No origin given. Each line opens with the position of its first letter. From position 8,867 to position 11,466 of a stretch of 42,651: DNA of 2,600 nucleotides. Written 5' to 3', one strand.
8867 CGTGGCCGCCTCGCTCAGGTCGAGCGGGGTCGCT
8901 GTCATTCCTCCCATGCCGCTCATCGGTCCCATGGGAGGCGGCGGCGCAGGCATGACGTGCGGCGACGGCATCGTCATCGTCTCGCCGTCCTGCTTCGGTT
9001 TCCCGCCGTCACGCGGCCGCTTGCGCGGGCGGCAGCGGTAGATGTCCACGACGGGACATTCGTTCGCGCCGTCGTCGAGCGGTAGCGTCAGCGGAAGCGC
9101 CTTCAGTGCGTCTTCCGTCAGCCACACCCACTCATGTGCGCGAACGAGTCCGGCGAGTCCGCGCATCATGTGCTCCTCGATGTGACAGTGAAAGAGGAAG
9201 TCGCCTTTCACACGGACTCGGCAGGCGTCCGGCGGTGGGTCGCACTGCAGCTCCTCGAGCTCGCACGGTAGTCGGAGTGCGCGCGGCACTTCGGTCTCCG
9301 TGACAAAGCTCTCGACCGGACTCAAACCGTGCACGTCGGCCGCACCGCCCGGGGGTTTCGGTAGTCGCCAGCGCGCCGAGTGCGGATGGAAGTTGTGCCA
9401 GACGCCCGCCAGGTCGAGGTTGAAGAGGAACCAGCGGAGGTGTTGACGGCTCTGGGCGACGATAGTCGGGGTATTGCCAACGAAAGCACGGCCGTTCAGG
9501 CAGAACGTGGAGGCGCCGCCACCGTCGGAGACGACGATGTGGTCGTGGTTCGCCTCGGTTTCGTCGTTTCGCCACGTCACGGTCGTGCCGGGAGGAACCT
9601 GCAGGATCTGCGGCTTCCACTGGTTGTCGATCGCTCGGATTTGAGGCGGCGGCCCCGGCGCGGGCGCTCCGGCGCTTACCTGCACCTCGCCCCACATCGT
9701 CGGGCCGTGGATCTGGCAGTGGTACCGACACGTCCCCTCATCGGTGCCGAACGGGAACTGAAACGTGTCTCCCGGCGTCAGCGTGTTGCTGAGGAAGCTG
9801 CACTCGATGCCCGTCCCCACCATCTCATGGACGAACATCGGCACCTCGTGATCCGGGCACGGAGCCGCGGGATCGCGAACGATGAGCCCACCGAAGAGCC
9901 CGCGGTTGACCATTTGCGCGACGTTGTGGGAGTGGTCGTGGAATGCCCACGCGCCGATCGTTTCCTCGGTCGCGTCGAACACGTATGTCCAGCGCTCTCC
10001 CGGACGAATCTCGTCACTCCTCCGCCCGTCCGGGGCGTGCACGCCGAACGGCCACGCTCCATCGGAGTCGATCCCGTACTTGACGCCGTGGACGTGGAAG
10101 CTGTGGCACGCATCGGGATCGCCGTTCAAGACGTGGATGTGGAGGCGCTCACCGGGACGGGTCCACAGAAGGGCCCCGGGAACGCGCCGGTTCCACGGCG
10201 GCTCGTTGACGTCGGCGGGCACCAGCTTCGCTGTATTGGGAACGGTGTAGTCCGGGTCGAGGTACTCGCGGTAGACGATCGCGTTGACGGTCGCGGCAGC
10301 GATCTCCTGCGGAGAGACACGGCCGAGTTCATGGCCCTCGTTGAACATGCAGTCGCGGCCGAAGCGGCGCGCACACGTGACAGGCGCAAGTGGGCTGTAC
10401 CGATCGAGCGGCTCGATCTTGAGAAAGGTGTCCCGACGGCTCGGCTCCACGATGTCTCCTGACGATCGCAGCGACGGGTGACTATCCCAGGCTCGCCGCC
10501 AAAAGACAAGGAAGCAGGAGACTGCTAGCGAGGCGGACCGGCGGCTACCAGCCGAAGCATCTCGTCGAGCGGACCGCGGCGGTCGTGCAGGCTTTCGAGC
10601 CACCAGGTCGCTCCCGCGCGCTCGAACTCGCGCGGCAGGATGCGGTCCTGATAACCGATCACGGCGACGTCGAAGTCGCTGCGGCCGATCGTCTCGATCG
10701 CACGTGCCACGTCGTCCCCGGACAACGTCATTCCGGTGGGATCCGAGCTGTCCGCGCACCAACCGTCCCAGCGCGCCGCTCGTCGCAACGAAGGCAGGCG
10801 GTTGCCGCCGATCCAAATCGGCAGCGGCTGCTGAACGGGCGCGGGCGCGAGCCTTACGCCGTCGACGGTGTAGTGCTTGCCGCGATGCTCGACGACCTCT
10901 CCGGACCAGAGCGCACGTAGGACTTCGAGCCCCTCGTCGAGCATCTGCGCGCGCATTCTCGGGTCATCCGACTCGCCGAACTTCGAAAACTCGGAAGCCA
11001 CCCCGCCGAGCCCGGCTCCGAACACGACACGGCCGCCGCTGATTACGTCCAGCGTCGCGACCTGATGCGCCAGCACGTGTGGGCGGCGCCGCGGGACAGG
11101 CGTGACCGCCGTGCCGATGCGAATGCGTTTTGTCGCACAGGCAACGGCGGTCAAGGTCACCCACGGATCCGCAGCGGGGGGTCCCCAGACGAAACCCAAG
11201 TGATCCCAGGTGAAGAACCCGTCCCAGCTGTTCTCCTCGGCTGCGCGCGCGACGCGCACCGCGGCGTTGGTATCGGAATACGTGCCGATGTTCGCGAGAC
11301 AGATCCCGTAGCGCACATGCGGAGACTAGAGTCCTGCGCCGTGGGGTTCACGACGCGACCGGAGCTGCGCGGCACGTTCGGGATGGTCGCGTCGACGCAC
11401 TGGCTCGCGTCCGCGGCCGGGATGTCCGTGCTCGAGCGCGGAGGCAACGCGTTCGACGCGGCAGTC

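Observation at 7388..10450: One polypeptide fusing a complete multicopper oxidase to a complete galactose/glyoxal-oxidase-type copper radical oxidase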

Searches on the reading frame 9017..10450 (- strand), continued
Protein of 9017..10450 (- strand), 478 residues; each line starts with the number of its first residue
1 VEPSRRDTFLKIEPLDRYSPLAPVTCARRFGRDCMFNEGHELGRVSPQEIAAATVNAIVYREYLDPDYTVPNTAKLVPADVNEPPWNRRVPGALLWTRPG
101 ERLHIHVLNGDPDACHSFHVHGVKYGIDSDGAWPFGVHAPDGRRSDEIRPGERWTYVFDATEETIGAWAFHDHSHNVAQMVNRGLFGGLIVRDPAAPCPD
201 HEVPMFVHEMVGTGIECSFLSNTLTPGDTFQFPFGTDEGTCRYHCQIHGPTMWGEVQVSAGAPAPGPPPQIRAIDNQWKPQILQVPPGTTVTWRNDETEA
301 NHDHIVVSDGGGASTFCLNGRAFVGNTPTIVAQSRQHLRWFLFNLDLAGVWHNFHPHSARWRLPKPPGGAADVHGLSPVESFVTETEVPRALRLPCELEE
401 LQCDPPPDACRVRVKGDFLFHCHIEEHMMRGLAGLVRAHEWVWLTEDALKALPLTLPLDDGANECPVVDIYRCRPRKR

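Call 58: search_protein_families(library=pfam, proteins=[P0124, P0127, P0132, P0133, P0143, P0147, P0135, P0187, P0129, P0236], max_evalue=0.0001)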
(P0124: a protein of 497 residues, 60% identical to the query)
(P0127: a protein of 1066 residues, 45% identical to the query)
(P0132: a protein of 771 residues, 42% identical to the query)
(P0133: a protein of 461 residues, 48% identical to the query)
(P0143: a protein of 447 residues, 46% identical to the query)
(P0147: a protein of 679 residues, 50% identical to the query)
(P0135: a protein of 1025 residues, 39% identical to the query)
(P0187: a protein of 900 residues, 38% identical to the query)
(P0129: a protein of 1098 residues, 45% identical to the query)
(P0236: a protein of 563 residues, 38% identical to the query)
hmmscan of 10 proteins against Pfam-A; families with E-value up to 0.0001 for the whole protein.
P0124 (497 aa): 2 families
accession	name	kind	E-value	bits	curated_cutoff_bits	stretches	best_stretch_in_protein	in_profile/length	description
PF07731.20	Cu-oxidase_2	-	5.8e-11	42.7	20.4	1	303-427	23-134/137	Multicopper oxidase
PF07732.21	Cu-oxidase_3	-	6.2e-08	33.2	21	1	86-188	22-117/119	Multicopper oxidase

P0127 (1066 aa): 10 families
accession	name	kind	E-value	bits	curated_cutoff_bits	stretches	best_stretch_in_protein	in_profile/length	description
PF09118.17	GO-like_E_set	-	4.1e-24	85.2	25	1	971-1065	2-100/100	Galactose oxidase-like, Early set domain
PF07250.17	Glyoxal_oxid_N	-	1.4e-13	51.1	37.5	1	628-767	50-184/243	Glyoxal oxidase N-terminus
PF07732.21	Cu-oxidase_3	-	3.5e-13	50.1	21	1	206-310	24-118/119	Multicopper oxidase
PF13964.12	Kelch_6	-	2.3e-12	46.9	25.3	1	869-919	5-50/50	Kelch motif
PF07731.20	Cu-oxidase_2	-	8.9e-12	45.4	20.4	0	422-471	23-65/137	Multicopper oxidase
PF24681.1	Kelch_KLHDC2_KLHL20_DRC7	-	7.2e-11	42.2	50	1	595-750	2-151/221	KLHDC2/KLHL20/DRC7 Kelch-repeats domain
PF00127.26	Copper-bind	-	2.2e-08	34.9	21.2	0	339-371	64-98/99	Copper binding proteins, plastocyanin/azurin family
PF07646.21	Kelch_2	-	1.1e-07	31.9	21.3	0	699-745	1-45/48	Kelch motif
PF01344.31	Kelch_1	-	3.9e-06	26.7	20.1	0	875-916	11-46/46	Kelch motif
PF01060.29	TTR-52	-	6.3e-05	23.9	24.9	0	21-83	9-68/79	Transthyretin-like family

P0132 (771 aa): 7 families
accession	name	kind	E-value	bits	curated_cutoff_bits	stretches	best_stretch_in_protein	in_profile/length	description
PF07731.20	Cu-oxidase_2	-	2.9e-11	43.7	20.4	0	214-314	31-134/137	Multicopper oxidase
PF07732.21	Cu-oxidase_3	-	5.7e-11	43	21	1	218-316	29-117/119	Multicopper oxidase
PF07250.17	Glyoxal_oxid_N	-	8e-07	29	37.5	1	631-718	50-136/243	Glyoxal oxidase N-terminus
PF24681.1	Kelch_KLHDC2_KLHL20_DRC7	-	1.1e-06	28.6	50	1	603-743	2-145/221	KLHDC2/KLHL20/DRC7 Kelch-repeats domain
PF13473.12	Cupredoxin_1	-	1.4e-05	25.5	27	0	385-421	22-60/104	Cupredoxin-like domain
PF13964.12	Kelch_6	-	1.5e-05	25.2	25.3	0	651-696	2-47/50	Kelch motif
PF00127.26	Copper-bind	-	4.9e-05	24.1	21.2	0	385-421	4-40/99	Copper binding proteins, plastocyanin/azurin family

P0133 (461 aa): 2 families
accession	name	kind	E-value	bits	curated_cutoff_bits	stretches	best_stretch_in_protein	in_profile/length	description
PF07732.21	Cu-oxidase_3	-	1.8e-12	47.8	21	1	106-213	20-117/119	Multicopper oxidase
PF07731.20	Cu-oxidase_2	-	7.7e-08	32.6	20.4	0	297-413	24-134/137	Multicopper oxidase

P0143 (447 aa): 2 families
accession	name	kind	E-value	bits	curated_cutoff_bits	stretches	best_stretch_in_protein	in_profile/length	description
PF07731.20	Cu-oxidase_2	-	1.5e-18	67.3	20.4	1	312-433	8-136/137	Multicopper oxidase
PF07732.21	Cu-oxidase_3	-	8.6e-12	45.6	21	1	80-191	24-118/119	Multicopper oxidase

P0147 (679 aa): 1 family
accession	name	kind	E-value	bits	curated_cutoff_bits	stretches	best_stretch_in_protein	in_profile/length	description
PF07731.20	Cu-oxidase_2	-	7.6e-09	35.9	20.4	0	414-436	110-132/137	Multicopper oxidase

P0135 (1025 aa): 11 families
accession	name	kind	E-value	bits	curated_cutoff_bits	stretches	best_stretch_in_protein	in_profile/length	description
PF13964.12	Kelch_6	-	2.2e-16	59.6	25.3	1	830-880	6-50/50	Kelch motif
PF07731.20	Cu-oxidase_2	-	4.3e-16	59.4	20.4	2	380-499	18-134/137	Multicopper oxidase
PF09118.17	GO-like_E_set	-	1.2e-15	58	25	1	929-1022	2-99/100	Galactose oxidase-like, Early set domain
PF07250.17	Glyoxal_oxid_N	-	3.6e-14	53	37.5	1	581-725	49-184/243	Glyoxal oxidase N-terminus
PF07732.21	Cu-oxidase_3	-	5.2e-12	46.3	21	1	161-266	22-117/119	Multicopper oxidase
PF24681.1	Kelch_KLHDC2_KLHL20_DRC7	-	1.8e-11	44.2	50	1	554-643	107-196/221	KLHDC2/KLHL20/DRC7 Kelch-repeats domain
PF13418.12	Kelch_4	-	4.3e-10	39.8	21.6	0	824-876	1-47/49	Galactose oxidase, central domain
PF01344.31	Kelch_1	-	1.3e-08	34.7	20.1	0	835-876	11-45/46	Kelch motif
PF07646.21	Kelch_2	-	2.7e-08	33.8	21.3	0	830-876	6-47/48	Kelch motif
PF00127.26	Copper-bind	-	1.7e-06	28.8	21.2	0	293-330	60-99/99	Copper binding proteins, plastocyanin/azurin family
PF24981.1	Beta-prop_ATRN-LZTR1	-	6e-06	26.2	50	0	747-900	72-220/289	Attractin/LZTR1 beta-propeller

P0187 (900 aa): 2 families
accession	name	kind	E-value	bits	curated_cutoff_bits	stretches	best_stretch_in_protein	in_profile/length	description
PF09118.17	GO-like_E_set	-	1e-18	67.9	25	1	781-874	1-90/100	Galactose oxidase-like, Early set domain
PF07731.20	Cu-oxidase_2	-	5.5e-08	33.1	20.4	0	309-335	108-134/137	Multicopper oxidase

P0129 (1098 aa): 5 families
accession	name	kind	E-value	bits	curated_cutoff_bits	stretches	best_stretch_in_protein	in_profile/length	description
PF09118.17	GO-like_E_set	-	2.8e-24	85.7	25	1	1001-1095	1-99/100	Galactose oxidase-like, Early set domain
PF07732.21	Cu-oxidase_3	-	1.3e-13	51.5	21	1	194-302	20-118/119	Multicopper oxidase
PF07731.20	Cu-oxidase_2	-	5.8e-10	39.5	20.4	0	191-288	24-127/137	Multicopper oxidase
PF13964.12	Kelch_6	-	1e-06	29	25.3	0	723-761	7-50/50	Kelch motif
PF07250.17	Glyoxal_oxid_N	-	1.4e-06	28.1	37.5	1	714-879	66-243/243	Glyoxal oxidase N-terminus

P0236 (563 aa): 1 family
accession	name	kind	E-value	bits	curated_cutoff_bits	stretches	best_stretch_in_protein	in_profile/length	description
PF07731.20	Cu-oxidase_2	-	1.6e-06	28.3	20.4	1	272-391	23-129/137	Multicopper oxidase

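Call 59: find_encoding_contigs(protein=P0143, flank=6000, max_places=3)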
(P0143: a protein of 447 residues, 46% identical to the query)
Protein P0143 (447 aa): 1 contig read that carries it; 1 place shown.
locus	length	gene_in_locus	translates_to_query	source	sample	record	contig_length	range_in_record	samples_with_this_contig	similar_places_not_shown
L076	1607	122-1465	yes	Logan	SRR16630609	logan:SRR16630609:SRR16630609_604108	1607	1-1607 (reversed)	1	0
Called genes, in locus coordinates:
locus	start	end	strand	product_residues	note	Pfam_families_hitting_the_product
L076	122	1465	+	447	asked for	PF07732:Cu-oxidase_3 (weak), PF07731:Cu-oxidase_2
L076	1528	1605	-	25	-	?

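Call 60: find_encoding_contigs(protein=P0124, flank=6000, max_places=3)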
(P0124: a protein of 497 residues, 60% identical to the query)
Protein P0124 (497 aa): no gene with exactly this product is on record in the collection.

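Call 75: search_protein_families(library=pfam, proteins=[P0242], max_evalue=0.01)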
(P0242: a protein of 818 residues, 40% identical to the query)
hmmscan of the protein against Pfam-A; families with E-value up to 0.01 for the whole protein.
P0242 (818 aa): 4 families
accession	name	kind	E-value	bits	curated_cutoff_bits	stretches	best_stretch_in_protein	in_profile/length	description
PF13473.12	Cupredoxin_1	-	1.1e-71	237.9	27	7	645-735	12-104/104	Cupredoxin-like domain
PF00127.26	Copper-bind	-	3.9e-53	178.4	21.2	6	235-303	13-98/99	Copper binding proteins, plastocyanin/azurin family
PF23509.1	MSMEG_3727_PQQ-assoc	-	4.9e-05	23.2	27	0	238-308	58-139/152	MSMEG_3727, PQQ-associated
PF25020.1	TTR_TEN1-4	-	0.00016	22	27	0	245-282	22-60/86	Teneurin TTR-like domain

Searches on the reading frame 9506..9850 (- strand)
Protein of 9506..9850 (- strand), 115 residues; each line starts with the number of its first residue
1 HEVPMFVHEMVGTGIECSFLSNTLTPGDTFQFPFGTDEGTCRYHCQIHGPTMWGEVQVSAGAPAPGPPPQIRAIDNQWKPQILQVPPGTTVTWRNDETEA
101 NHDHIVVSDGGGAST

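Call 38: search_protein_families(library=pfam, proteins=[window:9506-9850:-], max_evalue=1)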
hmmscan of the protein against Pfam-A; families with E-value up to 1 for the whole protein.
seq(115 aa): 3 families
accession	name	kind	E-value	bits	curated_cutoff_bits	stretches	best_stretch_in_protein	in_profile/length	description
PF00127.26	Copper-bind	-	0.0009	20.1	21.2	1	24-58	64-98/99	Copper binding proteins, plastocyanin/azurin family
PF24087.1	DUF7372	-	0.031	14.5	27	1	18-33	35-50/53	Domain of unknown function (DUF7372)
PF13473.12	Cupredoxin_1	-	0.056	13.9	27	0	70-106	24-60/104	Cupredoxin-like domain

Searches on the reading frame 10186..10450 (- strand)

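Call 38: search_protein_families(library=pfam, proteins=[window:10186-10450:-], max_evalue=1)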
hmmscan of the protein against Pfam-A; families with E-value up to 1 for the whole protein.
window:10186-10450:- (88 aa): 0 families

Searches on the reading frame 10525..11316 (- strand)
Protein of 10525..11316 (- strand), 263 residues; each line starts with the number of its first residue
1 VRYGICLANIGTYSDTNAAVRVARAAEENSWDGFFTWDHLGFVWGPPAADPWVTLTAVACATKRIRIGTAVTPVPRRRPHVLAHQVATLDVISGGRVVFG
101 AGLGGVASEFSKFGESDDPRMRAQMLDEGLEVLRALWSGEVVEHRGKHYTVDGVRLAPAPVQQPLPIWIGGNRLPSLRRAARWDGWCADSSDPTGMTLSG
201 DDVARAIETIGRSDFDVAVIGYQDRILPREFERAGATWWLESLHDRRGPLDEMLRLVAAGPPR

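Call 13: search_protein_families(library=pfam, proteins=[window:10525-11316:-], max_evalue=0.001)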
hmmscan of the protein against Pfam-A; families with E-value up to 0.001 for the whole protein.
window:10525-11316:- (263 aa): 1 family
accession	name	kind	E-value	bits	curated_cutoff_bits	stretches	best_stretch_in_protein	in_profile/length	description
PF00296.26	Bac_luciferase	-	2.4e-50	172.1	27.9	1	11-219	16-224/314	Luciferase-like monooxygenase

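Call 54: search_protein_families(library=ncbifam, proteins=[window:10525-11316:-], max_evalue=0.00001)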
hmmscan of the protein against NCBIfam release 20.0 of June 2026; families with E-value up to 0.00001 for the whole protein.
window:10525-11316:- (263 aa): 30 families (the best 25 are shown)
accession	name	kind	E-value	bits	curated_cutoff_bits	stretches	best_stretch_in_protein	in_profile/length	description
TIGR03619.1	F420_Rv2161c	subfamily_domain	6.4e-51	173.3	166.9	1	21-222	2-217/247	TIGR03619 family F420-dependent LLM class oxidoreductase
TIGR03560.1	F420_Rv1855c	subfamily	1.7e-38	132.7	231.4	1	15-214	11-219/227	TIGR03560 family F420-dependent LLM class oxidoreductase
TIGR03621.1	F420_MSMEG_2516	subfamily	6.3e-27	94.5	213.15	1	2-182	2-168/295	TIGR03621 family F420-dependent LLM class oxidoreductase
NF002619.0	PRK02271.1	equivalog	7.1e-26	91.3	276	1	18-222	15-210/329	5,10-methylenetetrahydromethanopterin reductase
TIGR03557.1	F420_G6P_family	subfamily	1.3e-25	90.2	210.4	1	15-187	11-186/316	TIGR03557 family F420-dependent LLM class oxidoreductase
TIGR03571.1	lucif_BA3436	subfamily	3e-22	79.3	303.9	1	49-191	67-209/304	TIGR03571 family LLM class oxidoreductase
TIGR03854.1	F420_MSMEG_3544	hypoth_equivalog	1.7e-21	76.8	295.6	1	46-212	38-203/290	TIGR03854 family LLM class F420-dependent oxidoreductase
TIGR03555.1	F420_mer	equivalog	2.3e-21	76.5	348.7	1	48-223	37-210/325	5,10-methylenetetrahydromethanopterin reductase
TIGR04021.1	LLM_DMSO2_sfnG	equivalog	2.9e-20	72.9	382.95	1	14-219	25-232/350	dimethylsulfone monooxygenase SfnG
TIGR04465.1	ArgArg_F420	equivalog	5.2e-20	71.8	470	1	16-199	59-245/364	F420-dependent hydroxymycolic acid dehydrogenase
NF001939.1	PRK00719.1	subfamily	7.2e-18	64.5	510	1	22-175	32-179/373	alkanesulfonate monooxygenase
TIGR03856.1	F420_MSMEG_2906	subfamily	1.1e-17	64.4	243.7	1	12-214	14-201/249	LLM class F420-dependent oxidoreductase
TIGR04020.1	seco_metab_LLM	subfamily_domain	1.1e-17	64.2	244.45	1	21-172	23-172/341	MupA/Atu3671 family FMN-dependent luciferase-like monooxygenase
TIGR03565.1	alk_sulf_monoox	equivalog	2.8e-17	62.8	518.2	1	20-173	30-177/346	FMNH2-dependent alkanesulfonate monooxygenase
TIGR04027.1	LLM_KPN_01858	hypoth_equivalog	1.2e-15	57.3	412.9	1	50-147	53-148/326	putative FMN-dependent luciferase-like monooxygenase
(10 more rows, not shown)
